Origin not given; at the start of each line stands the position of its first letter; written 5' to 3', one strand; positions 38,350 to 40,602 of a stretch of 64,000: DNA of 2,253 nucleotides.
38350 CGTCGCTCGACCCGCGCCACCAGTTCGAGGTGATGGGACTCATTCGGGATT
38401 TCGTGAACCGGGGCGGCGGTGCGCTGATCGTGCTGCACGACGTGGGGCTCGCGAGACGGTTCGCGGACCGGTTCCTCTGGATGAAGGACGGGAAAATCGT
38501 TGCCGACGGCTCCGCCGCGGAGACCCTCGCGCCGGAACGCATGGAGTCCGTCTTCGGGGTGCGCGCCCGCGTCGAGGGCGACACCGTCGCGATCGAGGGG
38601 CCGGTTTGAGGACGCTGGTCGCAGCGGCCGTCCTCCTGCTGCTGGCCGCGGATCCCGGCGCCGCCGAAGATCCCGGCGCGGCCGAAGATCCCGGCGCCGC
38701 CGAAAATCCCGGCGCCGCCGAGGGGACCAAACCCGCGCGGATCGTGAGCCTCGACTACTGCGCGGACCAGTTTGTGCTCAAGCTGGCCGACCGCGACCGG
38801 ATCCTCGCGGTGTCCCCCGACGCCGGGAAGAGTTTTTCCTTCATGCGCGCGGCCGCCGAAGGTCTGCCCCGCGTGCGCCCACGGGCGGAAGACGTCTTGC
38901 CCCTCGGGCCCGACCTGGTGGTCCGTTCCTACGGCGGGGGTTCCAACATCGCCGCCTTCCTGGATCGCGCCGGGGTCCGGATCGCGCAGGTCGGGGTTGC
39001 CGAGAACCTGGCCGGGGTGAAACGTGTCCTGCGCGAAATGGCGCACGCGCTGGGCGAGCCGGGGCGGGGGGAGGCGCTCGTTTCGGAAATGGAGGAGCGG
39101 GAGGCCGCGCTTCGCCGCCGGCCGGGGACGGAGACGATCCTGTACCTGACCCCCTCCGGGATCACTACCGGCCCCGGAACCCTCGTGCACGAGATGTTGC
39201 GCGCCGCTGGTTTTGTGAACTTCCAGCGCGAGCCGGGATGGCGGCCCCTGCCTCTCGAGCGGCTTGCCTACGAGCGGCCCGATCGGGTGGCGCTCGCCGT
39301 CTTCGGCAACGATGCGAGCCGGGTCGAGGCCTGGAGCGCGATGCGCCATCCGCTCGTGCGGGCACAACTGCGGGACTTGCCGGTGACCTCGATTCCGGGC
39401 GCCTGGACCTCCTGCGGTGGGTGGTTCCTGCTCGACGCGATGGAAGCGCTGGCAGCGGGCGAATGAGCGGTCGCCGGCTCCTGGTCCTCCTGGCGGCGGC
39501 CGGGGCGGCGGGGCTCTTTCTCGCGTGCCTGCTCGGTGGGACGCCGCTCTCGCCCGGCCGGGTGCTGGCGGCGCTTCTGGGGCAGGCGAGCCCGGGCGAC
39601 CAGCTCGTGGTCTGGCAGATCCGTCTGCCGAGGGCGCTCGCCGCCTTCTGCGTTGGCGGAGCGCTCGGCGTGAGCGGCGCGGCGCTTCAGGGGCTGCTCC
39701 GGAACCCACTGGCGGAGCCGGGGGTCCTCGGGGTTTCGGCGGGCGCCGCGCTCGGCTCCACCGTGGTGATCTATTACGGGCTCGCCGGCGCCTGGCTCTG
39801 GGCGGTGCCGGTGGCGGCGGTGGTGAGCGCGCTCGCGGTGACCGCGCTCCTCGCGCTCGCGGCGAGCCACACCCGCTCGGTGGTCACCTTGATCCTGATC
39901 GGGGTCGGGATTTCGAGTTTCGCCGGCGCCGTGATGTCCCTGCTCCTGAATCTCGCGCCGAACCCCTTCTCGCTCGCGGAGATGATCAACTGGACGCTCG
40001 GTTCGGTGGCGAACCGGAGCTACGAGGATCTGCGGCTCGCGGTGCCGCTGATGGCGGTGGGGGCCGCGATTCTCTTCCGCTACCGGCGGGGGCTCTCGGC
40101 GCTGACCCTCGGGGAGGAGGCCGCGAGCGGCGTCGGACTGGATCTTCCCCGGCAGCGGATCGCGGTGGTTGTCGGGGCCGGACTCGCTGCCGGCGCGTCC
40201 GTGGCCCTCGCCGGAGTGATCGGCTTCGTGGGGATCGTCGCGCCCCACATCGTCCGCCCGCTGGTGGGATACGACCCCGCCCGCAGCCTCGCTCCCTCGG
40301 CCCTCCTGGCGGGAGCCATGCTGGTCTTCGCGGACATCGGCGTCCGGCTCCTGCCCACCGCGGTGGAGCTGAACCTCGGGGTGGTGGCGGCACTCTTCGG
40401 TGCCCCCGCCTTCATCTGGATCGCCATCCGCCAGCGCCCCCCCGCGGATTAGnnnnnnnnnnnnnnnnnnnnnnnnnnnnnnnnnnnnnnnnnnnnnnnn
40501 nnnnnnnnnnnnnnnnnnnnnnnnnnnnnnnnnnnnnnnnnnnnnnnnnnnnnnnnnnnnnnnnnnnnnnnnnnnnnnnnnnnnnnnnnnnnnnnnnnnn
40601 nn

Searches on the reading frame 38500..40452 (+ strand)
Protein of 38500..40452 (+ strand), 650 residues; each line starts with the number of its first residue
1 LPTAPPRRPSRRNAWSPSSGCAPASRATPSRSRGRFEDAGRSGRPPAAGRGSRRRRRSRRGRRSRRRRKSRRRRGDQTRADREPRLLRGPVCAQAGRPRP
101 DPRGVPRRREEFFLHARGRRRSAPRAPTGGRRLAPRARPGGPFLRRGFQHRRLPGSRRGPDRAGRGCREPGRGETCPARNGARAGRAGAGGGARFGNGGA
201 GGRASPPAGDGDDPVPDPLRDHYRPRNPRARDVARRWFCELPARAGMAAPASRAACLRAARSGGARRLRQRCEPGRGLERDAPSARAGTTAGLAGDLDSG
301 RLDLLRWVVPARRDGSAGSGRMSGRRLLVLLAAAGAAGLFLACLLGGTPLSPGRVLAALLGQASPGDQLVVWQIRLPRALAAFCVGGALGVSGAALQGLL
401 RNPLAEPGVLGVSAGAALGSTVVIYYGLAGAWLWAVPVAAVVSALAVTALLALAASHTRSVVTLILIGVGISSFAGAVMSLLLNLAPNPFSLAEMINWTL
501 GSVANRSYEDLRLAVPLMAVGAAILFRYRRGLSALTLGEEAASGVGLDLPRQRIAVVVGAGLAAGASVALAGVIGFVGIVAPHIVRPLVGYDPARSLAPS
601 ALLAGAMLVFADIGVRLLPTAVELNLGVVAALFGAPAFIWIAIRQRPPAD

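Call 15: search_protein_families(library=pfam, proteins=[window:38500-40452:+], max_evalue=0.01)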
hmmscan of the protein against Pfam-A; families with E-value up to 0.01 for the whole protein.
window:38500-40452:+ (650 aa): 1 family
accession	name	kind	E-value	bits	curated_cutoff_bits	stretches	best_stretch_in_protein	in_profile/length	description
PF01032.23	FecCD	-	2e-79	267.3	26.5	1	338-644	5-311/311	FecCD transport family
